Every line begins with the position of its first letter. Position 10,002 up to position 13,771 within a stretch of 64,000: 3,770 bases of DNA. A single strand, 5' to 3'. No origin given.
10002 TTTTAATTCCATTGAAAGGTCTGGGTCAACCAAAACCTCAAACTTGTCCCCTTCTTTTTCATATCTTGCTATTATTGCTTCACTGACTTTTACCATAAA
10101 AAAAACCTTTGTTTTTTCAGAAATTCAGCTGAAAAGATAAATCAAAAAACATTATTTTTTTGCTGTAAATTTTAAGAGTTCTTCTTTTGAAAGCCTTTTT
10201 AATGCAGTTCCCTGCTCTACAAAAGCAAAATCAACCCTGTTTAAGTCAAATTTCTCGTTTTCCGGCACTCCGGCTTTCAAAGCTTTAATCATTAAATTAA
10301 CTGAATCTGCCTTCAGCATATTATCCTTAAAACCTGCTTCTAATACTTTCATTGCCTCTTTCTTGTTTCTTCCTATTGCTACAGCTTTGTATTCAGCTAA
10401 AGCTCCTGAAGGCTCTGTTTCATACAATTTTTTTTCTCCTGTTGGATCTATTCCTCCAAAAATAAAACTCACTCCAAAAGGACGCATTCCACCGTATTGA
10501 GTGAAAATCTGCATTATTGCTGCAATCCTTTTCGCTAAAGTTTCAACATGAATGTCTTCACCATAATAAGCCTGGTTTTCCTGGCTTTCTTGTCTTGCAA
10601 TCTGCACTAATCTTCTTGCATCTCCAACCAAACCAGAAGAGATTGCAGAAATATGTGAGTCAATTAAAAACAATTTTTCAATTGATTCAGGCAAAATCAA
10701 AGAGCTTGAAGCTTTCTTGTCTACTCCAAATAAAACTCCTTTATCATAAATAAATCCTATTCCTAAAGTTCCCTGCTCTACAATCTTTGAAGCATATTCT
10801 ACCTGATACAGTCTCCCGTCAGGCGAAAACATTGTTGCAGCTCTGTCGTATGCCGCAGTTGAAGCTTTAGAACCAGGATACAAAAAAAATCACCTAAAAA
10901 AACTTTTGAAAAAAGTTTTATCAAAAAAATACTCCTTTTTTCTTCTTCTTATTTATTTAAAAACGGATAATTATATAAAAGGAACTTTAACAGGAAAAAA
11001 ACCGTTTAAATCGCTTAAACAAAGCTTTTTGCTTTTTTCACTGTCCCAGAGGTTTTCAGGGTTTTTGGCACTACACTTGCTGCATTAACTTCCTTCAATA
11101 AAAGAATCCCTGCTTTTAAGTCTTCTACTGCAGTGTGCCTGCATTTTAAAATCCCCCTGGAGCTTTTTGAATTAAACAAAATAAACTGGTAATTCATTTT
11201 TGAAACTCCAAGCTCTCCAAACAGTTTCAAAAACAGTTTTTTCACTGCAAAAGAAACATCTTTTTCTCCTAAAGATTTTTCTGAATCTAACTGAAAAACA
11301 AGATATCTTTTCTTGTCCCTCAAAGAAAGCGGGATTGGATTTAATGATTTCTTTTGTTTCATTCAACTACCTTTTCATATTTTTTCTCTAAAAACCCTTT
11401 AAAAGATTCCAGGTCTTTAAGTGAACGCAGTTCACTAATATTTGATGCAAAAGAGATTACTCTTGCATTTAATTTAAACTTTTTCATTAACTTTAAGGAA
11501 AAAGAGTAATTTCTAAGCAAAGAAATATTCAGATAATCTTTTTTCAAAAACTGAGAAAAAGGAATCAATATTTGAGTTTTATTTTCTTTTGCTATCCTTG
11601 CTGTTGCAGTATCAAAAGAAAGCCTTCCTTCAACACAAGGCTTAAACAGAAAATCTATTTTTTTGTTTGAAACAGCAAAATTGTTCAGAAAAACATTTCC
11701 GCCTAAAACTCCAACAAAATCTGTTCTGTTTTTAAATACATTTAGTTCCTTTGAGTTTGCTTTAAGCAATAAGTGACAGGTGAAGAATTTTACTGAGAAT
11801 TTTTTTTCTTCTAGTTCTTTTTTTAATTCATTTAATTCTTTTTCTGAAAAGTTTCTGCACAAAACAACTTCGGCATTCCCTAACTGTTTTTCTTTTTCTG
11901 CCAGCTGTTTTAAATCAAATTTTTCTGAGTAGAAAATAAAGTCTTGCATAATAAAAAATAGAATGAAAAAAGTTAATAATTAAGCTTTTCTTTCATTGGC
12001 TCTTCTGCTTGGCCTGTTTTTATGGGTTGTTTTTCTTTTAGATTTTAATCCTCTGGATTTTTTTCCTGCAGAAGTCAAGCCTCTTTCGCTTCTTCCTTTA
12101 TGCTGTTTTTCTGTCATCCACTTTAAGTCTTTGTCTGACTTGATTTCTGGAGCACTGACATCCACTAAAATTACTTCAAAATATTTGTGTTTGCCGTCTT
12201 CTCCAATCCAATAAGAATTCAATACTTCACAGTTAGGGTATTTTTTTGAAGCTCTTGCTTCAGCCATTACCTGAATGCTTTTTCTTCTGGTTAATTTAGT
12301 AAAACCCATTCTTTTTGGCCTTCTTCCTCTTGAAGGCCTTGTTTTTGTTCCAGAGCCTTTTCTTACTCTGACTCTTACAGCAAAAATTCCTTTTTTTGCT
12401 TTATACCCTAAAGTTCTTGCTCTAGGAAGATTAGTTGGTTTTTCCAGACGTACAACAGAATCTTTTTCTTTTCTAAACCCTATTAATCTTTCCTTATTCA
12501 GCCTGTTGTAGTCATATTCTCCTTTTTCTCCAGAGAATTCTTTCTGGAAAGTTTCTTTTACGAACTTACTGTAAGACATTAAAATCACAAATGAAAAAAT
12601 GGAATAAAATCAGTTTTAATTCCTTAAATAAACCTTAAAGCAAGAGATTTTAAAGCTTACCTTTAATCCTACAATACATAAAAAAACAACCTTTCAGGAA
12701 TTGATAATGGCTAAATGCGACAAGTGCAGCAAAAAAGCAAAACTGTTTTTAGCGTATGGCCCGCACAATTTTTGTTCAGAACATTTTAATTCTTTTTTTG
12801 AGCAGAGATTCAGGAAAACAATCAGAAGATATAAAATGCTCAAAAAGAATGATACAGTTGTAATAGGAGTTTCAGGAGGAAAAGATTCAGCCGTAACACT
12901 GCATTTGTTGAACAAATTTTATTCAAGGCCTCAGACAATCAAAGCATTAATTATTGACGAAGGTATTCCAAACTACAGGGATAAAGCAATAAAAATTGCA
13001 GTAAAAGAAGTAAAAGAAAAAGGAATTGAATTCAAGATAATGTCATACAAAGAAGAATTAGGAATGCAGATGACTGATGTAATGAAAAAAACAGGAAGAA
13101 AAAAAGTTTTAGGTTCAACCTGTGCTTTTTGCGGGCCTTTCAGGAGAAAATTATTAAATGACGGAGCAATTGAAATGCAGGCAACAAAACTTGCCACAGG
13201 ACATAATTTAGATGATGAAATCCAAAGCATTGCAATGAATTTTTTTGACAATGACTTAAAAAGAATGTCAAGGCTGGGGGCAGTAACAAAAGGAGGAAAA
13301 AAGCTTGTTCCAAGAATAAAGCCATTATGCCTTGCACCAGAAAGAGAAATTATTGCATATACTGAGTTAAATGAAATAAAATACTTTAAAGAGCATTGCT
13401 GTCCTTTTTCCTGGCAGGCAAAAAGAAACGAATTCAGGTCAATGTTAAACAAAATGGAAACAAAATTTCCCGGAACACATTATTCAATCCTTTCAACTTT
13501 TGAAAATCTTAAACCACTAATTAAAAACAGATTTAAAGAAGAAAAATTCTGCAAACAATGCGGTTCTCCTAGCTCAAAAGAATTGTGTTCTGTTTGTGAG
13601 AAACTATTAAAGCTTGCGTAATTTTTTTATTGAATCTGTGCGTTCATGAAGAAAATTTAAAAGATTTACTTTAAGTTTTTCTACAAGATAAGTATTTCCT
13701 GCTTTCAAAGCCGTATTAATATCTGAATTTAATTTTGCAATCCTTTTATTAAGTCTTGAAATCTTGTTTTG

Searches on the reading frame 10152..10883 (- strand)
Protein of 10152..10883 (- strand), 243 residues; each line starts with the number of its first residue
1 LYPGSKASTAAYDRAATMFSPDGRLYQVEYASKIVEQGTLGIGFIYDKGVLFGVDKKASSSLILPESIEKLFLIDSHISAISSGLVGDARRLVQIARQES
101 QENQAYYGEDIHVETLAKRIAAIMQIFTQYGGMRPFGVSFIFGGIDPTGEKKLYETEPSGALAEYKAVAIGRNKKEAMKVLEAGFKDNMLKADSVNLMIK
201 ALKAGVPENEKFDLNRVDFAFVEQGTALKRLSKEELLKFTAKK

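Call 60: search_protein_families(library=pfam, proteins=[window:10152-10883:-], max_evalue=0.001)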
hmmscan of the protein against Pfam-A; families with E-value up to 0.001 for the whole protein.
window:10152-10883:- (243 aa): 2 families
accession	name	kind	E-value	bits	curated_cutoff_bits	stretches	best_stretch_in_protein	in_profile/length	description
PF00227.31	Proteasome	-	1.4e-49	168.7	22.4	1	35-221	1-188/189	Proteasome subunit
PF10584.14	Proteasome_A_N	-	3e-12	46.4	27.7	1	12-31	1-20/23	Proteasome subunit A N-terminal signature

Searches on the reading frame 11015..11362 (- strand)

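Call 60: search_protein_families(library=pfam, proteins=[window:11015-11362:-], max_evalue=0.001)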
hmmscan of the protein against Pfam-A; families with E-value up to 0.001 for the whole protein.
window:11015-11362:- (115 aa): 1 family
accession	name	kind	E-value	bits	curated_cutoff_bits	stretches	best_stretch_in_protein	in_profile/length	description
PF01900.24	RNase_P_Rpp14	-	5.8e-17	62.1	23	1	19-114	1-102/104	Rpp14/Pop5 family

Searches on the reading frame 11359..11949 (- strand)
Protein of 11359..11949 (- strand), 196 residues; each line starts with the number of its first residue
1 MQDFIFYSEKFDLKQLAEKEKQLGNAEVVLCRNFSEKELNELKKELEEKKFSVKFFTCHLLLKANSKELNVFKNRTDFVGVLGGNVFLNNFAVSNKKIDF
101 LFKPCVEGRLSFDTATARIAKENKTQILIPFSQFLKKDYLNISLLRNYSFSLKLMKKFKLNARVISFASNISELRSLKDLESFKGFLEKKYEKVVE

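Call 60: search_protein_families(library=pfam, proteins=[window:11359-11949:-], max_evalue=0.001)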
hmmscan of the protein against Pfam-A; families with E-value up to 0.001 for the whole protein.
window:11359-11949:- (196 aa): 1 family
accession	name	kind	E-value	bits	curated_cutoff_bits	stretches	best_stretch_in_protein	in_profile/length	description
PF01876.22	RNase_P_p30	-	9.5e-10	38.7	35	1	13-183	14-196/214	RNase P subunit p30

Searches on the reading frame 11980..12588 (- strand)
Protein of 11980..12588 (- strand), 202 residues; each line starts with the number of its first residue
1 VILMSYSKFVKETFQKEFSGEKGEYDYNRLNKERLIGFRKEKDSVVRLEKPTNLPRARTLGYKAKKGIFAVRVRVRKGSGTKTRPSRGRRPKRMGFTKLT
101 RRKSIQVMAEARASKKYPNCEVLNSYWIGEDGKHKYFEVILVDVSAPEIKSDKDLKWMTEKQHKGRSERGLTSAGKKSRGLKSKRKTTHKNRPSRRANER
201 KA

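Call 60: search_protein_families(library=pfam, proteins=[window:11980-12588:-], max_evalue=0.001)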
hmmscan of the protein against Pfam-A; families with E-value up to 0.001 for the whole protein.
window:11980-12588:- (202 aa): 1 family
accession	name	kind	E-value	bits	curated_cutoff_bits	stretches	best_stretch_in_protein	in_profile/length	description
PF00827.22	Ribosomal_L15e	-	6.7e-67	225.3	27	1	17-198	8-191/191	Ribosomal L15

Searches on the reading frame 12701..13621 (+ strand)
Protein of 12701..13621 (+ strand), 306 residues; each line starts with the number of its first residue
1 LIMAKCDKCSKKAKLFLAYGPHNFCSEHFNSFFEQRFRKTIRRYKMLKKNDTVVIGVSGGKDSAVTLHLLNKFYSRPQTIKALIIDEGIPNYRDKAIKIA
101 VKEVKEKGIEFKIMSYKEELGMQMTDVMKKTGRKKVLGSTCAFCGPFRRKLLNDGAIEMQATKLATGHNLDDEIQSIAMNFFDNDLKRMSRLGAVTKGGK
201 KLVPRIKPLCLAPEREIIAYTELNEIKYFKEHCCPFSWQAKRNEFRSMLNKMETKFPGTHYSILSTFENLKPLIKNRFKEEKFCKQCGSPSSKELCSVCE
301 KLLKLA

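Call 60: search_protein_families(library=pfam, proteins=[window:12701-13621:+], max_evalue=0.001)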
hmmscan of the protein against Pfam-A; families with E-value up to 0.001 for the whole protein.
window:12701-13621:+ (306 aa): 5 families
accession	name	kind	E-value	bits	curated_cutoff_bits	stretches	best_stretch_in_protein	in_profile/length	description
PF01171.26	ATP_bind_3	-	1.6e-11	44.7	27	1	53-233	2-168/182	PP-loop family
PF02540.23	NAD_synthase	-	0.00022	20.8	21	1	39-125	7-90/242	NAD synthase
PF01507.26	PAPS_reduct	-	0.0003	21.3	22.5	1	53-228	2-156/175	Phosphoadenosine phosphosulfate reductase domain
PF02132.21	RecR_ZnF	-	0.00053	20.2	22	1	282-299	2-19/21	RecR, Cys4-zinc finger domain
PF03054.22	tRNA_Me_trans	-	0.00084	19.5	20.6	0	52-169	2-127/202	tRNA methyl transferase HUP domain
